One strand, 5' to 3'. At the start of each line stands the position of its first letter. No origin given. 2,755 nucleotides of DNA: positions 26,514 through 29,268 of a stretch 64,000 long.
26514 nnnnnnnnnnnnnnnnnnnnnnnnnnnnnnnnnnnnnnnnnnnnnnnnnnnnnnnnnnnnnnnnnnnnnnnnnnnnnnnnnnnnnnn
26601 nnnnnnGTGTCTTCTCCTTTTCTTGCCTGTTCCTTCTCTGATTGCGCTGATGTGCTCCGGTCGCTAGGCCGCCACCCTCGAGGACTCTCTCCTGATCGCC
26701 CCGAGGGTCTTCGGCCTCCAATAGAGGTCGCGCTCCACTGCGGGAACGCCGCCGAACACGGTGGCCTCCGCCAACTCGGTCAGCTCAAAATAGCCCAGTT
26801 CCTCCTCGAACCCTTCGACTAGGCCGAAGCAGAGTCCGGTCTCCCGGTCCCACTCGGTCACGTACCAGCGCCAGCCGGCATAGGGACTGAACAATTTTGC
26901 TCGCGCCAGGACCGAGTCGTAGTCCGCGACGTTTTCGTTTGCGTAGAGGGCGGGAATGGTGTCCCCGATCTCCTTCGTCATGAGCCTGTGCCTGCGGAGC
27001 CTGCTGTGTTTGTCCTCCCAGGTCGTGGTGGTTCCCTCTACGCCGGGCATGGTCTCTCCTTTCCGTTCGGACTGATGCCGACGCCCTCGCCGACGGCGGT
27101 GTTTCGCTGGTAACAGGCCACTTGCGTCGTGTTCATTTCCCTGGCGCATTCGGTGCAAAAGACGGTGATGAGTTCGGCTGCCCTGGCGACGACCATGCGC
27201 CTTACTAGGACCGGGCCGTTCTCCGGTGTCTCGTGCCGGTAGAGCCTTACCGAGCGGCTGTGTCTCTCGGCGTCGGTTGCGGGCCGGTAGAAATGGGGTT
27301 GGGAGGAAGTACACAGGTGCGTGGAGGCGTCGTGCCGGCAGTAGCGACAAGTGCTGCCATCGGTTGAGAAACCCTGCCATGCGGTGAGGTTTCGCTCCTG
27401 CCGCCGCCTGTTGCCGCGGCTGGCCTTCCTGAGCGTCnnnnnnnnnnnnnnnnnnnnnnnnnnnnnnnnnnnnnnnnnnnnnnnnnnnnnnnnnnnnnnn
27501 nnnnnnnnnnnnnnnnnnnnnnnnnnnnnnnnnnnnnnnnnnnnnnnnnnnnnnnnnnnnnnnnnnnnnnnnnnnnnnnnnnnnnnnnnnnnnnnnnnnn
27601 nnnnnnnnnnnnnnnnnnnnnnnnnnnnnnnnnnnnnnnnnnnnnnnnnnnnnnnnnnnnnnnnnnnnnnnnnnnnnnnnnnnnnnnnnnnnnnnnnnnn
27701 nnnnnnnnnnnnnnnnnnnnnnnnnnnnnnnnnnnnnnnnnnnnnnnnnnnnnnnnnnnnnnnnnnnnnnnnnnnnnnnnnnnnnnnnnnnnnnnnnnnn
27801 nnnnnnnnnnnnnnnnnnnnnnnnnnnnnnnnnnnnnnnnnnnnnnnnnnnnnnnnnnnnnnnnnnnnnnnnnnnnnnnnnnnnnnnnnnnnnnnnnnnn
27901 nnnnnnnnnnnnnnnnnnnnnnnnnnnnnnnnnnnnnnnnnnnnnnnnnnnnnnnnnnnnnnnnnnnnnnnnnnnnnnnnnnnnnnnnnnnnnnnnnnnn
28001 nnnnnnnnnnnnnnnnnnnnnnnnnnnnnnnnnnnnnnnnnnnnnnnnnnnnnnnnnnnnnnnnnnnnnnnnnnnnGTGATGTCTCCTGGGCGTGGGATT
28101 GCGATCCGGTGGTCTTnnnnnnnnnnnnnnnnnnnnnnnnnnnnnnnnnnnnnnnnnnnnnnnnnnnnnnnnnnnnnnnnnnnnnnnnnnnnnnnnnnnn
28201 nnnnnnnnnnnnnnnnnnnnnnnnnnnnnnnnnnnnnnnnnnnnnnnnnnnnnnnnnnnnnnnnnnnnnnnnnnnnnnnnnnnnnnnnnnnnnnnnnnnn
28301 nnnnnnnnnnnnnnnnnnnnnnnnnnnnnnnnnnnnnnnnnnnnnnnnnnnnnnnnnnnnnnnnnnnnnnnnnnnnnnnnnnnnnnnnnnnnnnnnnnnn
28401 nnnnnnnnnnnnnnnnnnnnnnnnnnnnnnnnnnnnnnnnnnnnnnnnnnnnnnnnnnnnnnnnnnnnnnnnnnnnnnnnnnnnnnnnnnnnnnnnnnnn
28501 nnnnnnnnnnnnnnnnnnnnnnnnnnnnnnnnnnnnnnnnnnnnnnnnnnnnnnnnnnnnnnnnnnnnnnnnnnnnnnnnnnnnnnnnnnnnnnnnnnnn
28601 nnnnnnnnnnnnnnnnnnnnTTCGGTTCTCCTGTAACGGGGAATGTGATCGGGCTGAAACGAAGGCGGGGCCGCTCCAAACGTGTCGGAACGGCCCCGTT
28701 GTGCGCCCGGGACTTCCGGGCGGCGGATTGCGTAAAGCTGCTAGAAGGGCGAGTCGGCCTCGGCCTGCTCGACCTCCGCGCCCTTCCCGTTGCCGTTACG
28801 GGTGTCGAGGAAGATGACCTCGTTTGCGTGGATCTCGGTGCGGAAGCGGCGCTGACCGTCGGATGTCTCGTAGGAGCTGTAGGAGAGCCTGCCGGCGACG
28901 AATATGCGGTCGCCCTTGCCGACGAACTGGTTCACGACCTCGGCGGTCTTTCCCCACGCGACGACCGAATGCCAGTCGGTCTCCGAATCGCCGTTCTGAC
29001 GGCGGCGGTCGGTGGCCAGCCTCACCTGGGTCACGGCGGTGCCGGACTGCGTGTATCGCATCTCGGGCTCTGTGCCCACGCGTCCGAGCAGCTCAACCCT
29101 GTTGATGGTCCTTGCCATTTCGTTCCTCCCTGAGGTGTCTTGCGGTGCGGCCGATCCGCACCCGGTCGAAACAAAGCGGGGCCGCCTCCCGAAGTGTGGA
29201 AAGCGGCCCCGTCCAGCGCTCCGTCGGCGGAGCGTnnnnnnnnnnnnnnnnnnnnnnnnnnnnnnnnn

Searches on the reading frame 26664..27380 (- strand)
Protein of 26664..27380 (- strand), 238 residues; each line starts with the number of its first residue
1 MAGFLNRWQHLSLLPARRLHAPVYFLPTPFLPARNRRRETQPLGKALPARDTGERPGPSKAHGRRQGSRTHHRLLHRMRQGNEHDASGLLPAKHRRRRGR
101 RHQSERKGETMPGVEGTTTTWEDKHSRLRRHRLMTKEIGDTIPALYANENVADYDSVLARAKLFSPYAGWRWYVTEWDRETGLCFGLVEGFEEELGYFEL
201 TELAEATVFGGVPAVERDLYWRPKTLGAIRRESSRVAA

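Call 13: search_protein_families(library=pfam, proteins=[window:26664-27380:-], max_evalue=0.01)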
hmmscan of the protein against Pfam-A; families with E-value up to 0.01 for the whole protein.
window:26664-27380:- (238 aa): 1 family
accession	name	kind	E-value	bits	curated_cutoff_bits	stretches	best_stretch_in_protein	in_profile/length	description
PF11171.13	DUF2958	-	5.9e-07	30.3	21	1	156-224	24-94/111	Protein of unknown function (DUF2958)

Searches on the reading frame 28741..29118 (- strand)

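Call 10: search_protein_families(library=pfam, proteins=[window:28741-29118:-], max_evalue=0.01)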
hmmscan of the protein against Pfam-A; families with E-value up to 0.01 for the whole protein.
window:28741-29118:- (125 aa): 2 families
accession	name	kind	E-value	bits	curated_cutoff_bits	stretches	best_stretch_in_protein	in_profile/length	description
PF00436.31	SSB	-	7.6e-34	116.3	26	1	5-104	1-104/104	Single-strand binding protein family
PF22657.2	SSB_1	-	0.00033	21.2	27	1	6-82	1-79/91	Another single-strand binding protein family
